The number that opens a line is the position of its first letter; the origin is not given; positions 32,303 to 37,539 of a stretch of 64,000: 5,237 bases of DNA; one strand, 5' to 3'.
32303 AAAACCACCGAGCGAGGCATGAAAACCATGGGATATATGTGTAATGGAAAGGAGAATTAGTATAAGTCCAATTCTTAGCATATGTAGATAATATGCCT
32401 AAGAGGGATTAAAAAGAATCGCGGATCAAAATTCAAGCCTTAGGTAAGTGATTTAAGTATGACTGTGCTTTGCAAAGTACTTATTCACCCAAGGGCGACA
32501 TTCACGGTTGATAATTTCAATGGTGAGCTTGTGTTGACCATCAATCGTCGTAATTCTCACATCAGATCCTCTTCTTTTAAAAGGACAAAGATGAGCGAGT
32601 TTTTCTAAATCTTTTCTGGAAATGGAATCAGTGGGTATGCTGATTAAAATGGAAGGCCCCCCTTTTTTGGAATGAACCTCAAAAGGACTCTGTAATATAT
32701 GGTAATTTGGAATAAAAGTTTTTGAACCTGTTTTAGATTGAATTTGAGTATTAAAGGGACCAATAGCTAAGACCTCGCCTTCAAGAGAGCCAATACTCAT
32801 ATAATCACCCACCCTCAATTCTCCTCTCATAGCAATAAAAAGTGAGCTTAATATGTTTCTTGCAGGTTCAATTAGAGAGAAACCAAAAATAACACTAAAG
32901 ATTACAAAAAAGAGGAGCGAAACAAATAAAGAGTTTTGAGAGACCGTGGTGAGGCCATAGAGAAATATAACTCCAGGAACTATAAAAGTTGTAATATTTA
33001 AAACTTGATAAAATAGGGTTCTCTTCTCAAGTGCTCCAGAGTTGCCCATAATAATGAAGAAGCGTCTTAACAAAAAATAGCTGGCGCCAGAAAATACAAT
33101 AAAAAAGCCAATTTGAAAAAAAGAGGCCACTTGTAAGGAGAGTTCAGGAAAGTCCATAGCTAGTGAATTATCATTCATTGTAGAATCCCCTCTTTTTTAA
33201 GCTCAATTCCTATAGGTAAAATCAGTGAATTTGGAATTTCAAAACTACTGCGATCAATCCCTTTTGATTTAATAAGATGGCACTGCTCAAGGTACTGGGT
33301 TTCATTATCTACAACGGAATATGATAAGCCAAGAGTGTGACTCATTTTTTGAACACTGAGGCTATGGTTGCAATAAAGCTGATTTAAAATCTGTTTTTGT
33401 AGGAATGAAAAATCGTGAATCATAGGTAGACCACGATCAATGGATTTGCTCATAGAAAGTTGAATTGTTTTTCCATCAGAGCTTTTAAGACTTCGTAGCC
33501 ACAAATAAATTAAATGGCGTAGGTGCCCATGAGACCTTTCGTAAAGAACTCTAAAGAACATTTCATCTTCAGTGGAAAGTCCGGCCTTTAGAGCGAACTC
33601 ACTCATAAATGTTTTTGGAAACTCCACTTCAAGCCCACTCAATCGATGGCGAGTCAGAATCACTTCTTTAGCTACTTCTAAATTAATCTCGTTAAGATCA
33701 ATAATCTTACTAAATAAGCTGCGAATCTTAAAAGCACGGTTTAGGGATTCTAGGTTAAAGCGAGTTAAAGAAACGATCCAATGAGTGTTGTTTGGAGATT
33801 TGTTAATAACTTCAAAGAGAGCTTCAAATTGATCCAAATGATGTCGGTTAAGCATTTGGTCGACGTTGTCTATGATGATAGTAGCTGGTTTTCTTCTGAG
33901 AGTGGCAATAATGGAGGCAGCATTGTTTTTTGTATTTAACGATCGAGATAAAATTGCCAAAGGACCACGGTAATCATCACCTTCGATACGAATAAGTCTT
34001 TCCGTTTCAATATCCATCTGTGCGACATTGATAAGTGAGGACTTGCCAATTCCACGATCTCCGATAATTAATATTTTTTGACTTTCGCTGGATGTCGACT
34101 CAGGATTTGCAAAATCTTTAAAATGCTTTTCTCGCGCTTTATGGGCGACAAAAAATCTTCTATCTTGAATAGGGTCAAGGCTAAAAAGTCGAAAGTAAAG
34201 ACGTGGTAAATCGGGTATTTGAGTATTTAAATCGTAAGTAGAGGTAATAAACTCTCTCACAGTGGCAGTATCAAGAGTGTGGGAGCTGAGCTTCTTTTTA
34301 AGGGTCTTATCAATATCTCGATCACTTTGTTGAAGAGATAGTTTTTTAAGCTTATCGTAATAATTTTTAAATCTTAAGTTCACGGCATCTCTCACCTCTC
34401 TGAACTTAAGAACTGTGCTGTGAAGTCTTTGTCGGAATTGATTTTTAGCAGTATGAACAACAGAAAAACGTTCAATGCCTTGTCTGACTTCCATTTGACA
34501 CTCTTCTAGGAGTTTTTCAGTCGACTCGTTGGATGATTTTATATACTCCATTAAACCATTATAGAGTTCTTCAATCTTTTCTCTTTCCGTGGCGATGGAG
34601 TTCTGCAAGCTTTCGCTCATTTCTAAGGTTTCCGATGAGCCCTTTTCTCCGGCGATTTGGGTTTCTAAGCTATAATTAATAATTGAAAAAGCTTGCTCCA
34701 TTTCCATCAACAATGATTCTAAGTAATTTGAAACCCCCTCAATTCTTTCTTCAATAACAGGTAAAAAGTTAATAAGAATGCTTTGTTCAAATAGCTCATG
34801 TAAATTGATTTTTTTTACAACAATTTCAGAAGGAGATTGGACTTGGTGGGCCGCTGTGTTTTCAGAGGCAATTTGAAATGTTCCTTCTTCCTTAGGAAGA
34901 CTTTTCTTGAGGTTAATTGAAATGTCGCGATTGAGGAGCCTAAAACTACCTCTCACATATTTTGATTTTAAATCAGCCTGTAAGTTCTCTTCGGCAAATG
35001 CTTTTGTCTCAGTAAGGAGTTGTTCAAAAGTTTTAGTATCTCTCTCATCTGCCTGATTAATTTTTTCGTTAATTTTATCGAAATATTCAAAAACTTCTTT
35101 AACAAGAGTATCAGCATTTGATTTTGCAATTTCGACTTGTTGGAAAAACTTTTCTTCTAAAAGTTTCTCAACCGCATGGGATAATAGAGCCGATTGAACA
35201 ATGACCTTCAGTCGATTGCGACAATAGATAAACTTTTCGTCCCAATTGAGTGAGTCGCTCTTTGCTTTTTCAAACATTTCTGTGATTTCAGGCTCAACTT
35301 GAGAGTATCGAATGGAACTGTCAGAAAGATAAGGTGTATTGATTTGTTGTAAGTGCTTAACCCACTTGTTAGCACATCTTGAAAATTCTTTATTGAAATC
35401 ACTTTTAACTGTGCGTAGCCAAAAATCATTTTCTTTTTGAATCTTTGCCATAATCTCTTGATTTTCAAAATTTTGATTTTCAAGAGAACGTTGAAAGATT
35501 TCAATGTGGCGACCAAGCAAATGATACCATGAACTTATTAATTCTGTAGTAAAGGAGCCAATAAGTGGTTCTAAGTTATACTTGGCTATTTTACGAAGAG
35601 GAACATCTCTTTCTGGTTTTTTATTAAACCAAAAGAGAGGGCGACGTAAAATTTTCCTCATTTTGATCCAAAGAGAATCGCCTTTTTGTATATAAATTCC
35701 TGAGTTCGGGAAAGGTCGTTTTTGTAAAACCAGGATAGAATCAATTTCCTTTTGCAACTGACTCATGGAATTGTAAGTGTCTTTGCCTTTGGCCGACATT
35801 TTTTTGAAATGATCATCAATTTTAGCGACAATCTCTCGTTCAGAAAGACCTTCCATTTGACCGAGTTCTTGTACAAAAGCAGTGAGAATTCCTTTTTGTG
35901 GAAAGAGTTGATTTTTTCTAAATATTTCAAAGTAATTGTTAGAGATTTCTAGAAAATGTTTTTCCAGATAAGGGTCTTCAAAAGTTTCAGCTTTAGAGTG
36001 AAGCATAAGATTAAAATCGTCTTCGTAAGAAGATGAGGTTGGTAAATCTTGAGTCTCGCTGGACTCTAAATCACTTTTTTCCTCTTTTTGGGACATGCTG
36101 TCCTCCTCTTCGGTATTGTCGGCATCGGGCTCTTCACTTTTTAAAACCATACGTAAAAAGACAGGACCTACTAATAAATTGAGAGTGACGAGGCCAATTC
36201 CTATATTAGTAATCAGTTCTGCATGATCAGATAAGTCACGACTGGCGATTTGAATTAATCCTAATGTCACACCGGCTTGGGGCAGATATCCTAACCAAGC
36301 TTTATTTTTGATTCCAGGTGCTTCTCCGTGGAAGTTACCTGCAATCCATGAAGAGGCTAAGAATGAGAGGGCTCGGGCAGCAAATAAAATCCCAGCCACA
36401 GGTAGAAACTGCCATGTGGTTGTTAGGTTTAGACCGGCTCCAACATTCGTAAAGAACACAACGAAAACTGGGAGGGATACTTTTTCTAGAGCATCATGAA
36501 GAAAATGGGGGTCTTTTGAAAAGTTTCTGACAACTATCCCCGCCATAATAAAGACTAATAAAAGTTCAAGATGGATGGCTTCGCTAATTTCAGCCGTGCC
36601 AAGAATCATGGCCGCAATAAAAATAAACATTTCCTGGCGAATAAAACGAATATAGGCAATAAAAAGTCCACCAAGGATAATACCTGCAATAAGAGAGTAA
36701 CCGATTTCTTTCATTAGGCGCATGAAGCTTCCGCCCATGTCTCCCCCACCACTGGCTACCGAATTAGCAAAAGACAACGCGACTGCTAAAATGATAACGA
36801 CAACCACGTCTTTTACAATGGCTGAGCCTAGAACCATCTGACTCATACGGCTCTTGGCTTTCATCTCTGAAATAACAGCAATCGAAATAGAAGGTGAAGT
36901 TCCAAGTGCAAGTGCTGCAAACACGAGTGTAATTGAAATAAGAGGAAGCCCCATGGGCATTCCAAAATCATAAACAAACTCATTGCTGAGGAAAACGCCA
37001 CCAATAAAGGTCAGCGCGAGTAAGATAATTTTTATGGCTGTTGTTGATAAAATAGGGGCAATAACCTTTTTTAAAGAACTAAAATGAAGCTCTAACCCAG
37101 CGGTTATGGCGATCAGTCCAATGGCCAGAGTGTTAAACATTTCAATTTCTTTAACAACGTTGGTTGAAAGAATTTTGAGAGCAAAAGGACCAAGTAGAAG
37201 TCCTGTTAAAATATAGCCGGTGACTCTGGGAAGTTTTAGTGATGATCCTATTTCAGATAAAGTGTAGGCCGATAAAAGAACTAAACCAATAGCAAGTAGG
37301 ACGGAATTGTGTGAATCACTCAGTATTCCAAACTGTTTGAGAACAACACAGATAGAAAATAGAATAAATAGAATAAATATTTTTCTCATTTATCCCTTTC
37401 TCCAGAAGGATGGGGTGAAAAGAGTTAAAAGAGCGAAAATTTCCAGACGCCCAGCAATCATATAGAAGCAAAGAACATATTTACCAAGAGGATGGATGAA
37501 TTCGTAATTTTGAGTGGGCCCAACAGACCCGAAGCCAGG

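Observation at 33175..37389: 1404-aa single ORF fusing a Kef/CPA2-type antiporter to a coiled-coil region, a P-loop ATPase and a winged-helix-like tail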

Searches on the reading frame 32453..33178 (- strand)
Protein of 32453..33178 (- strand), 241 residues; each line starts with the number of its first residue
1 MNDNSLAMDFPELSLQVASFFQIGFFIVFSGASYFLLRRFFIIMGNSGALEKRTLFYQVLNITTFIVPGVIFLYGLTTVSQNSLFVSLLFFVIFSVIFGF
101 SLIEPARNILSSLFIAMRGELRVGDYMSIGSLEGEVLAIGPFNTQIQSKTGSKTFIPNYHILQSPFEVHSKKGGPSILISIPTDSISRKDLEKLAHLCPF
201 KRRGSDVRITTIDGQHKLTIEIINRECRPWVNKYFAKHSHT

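Call 6: search_protein_families(library=pfam, proteins=[window:32453-33178:-], max_evalue=0.1)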
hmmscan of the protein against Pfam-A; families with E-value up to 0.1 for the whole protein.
window:32453-33178:- (241 aa): 1 family
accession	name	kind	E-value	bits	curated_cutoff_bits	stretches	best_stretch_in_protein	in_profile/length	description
PF00924.24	MS_channel_2nd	-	9.9e-13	48.5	20.2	1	106-167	3-64/68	Mechanosensitive ion channel, beta-domain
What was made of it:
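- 32453..33178 (-): Downstream partner: MscS-like channel, 241 aa. Its start overlaps the ORF stop (ATGA). Pfam MS_channel_2nd, E 9.9e-13 (call 6).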

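Call 51: search_protein_families(library=padloc, proteins=[window:32453-33178:-], max_evalue=0.01)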
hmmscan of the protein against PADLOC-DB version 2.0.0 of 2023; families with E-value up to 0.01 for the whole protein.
window:32453-33178:- (241 aa): 0 families
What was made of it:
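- On Known anti-phage defence systems (PADLOC-DB 2.0): There are no hits for the MscS partner, the CPA paralogue or the stand-alone relatives (call 51).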

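Call 52: search_protein_families(library=ncbifam, proteins=[window:32453-33178:-], max_evalue=0.01)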
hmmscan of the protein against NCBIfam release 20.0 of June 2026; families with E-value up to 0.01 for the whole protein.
window:32453-33178:- (241 aa): 4 families
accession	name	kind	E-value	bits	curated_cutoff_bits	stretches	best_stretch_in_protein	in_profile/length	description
NF047601.1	MscSThanab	equivalog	3.2e-07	30.1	500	1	32-199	37-206/280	small-conductance mechanosensitive channel MscS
NF047602.1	MscsSHelicob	equivalog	0.00027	20.5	400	1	57-164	50-153/260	small-conductance mechanosensitive channel MscS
NF007662.0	PRK10334.1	subfamily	0.0015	17.8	321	1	97-164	106-173/286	small-conductance mechanosensitive channel MscS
NF008180.0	PRK10929.1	equivalog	0.0044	14.9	809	1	69-159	882-974/1109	miniconductance mechanosensitive channel MscM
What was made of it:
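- Closest known: MscS-family channels with built-in or ancillary cytoplasmic regulators. Same: The partner here is a canonical small MscS-like protein (calls 6, 52).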

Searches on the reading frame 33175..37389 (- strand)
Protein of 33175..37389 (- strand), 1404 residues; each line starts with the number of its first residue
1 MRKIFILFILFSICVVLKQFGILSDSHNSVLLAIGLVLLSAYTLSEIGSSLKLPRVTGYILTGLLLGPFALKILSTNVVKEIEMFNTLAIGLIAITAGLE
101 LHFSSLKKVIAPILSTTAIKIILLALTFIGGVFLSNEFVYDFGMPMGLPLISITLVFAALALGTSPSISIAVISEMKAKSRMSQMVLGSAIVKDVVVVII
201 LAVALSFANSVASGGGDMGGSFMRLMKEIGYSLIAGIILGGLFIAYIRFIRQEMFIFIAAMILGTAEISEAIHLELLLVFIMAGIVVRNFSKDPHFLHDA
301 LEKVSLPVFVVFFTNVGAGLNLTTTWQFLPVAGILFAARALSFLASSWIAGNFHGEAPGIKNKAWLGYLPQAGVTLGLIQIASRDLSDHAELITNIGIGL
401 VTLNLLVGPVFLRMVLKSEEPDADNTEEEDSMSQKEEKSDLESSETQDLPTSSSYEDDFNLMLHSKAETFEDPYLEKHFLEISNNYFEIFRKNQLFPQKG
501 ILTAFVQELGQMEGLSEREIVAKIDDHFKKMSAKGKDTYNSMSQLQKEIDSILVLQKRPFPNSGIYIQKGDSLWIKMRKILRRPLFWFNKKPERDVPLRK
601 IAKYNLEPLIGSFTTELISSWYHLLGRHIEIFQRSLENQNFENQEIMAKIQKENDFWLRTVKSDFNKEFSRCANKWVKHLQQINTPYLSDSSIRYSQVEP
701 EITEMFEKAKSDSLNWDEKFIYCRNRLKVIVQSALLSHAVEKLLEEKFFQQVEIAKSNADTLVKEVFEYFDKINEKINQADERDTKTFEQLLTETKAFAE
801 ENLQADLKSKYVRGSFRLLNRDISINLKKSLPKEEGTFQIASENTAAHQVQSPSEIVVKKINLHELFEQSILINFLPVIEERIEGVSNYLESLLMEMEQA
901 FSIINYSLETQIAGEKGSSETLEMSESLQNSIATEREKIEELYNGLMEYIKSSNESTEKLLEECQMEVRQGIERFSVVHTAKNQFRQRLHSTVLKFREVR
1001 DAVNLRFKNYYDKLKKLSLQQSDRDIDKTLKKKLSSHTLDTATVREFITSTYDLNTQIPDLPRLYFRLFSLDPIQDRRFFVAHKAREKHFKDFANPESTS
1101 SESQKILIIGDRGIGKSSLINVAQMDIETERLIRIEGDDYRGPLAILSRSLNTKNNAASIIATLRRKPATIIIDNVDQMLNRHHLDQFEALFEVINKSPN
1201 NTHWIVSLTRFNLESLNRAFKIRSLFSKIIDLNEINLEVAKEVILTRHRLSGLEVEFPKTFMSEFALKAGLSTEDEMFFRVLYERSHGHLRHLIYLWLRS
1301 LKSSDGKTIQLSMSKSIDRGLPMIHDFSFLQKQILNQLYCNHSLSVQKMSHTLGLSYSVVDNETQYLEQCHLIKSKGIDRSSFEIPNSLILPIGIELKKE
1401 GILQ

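Call 6: search_protein_families(library=pfam, proteins=[window:33175-37389:-], max_evalue=0.1)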
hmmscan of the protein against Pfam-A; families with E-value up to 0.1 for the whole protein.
window:33175-37389:- (1404 aa): 12 families
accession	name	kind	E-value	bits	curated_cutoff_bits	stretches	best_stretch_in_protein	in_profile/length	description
PF00999.27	Na_H_Exchanger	-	1.7e-27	96.7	26.2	1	41-417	7-374/375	Sodium/hydrogen exchanger, transmembrane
PF00004.35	AAA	-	0.00014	22.8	21.2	1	1106-1231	1-128/131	ATPase family associated with various cellular activities (AAA)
PF13191.12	AAA_16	-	0.003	18.5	32.6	1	1101-1140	22-63/167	AAA ATPase domain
PF05673.19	DUF815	-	0.0043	16.7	23.8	1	1101-1138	51-90/249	Protein of unknown function (DUF815)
PF00493.29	MCM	-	0.0044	16.6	23.3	1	1102-1190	56-144/224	MCM P-loop domain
PF13479.12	AAA_24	-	0.0068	16.7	27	1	1103-1180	2-77/195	AAA domain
PF13173.12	AAA_14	-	0.022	15.2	27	1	1105-1179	4-74/129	AAA domain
PF02463.25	SMC_N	-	0.023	14.6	40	0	1088-1121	8-42/220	RecF/RecN/SMC N terminal domain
PF00005.33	ABC_tran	-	0.04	15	25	0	1099-1148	7-52/137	ABC transporter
PF13401.12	AAA_22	-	0.043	14.6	27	0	1105-1210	7-124/130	AAA domain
PF20703.3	nSTAND1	-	0.074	13.1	27.1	0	1100-1226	33-163/379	Novel STAND NTPase 1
PF03193.22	RsgA_GTPase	-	0.09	13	30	0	1103-1128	106-131/174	RsgA GTPase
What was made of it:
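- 36139..37389 (-): aa 1-417: polytopic CPA2-like (Na_H_Exchanger) domain, about 12-13 hydrophobic segments. Pfam PF00999, E 1.7e-27 (call 6).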

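Call 7: search_protein_families(library=ncbifam, proteins=[window:33175-37389:-], max_evalue=1)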
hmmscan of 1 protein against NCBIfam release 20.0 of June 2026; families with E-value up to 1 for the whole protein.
window:33175-37389:- (1404 aa): 4 families
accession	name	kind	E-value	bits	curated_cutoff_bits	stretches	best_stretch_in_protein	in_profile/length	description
TIGR00932.1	2a37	subfamily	9.5e-19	67.9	238.3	1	38-321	1-275/275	monovalent cation:proton antiporter-2 (CPA2) family protein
NF010825.0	PRK14229.1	equivalog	0.0062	17.2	101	1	30-132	6-100/109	fluoride efflux transporter CrcB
TIGR01884.1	cas_HTH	subfamily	0.0093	15.4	60.2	1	1326-1377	139-190/202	CRISPR-associated CARF protein Csa3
NF053606.1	Sta1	subfamily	0.82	9.8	80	0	1320-1374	11-65/100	Sta1 family transcriptional regulator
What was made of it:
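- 36139..37389 (-): TIGR00932, E 9.5e-19 but below its cut-off (call 7).
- On CPA2 (NCBIfam TIGR00932, 2a37): 67.9 bits against a cut-off of 238.3 (call 7).
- Closest known: KefC/KefB glutathione-gated K+/H+ exchangers. Different: TIGR00932 scores far below its cut-off (call 7).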

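Call 8: search_protein_families(library=padloc, proteins=[window:33175-37389:-], max_evalue=1)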
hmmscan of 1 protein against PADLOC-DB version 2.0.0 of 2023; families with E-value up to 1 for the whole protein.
window:33175-37389:- (1404 aa): 3 families
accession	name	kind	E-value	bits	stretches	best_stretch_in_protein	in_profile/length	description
PDLC01434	CasR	-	5.3e-05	21.1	1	1309-1377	117-175/191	"CAS-I,CAS-II,CAS-III,CAS-IV,CAS-V,CAS-VI; associated_signaling"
PDLC01268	CasR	-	0.0048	14.9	1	1326-1377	121-171/179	"CAS-I,CAS-II,CAS-III,CAS-IV,CAS-V,CAS-VI; associated_signaling"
PDLC01850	CARF3--CARF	-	0.013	13.4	1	1323-1383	139-199/209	-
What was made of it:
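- There are no PADLOC hits for the ATPase, the MscS partner or the CPA paralogue, apart from a generic CasR-type wHTH match (calls 8, 51).
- Tried and rejected: PADLOC on the ORF, the MscS partner, the CPA paralogue and stand-alone relatives gave nothing beyond a generic wHTH match (calls 8, 51).
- On Known anti-phage defence systems (PADLOC-DB 2.0): The only match is a CasR-type wHTH hit on the tail (call 8).
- Checked: The C-terminus gives weak Csa3/CasR-type wHTH hits (calls 7, 8).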
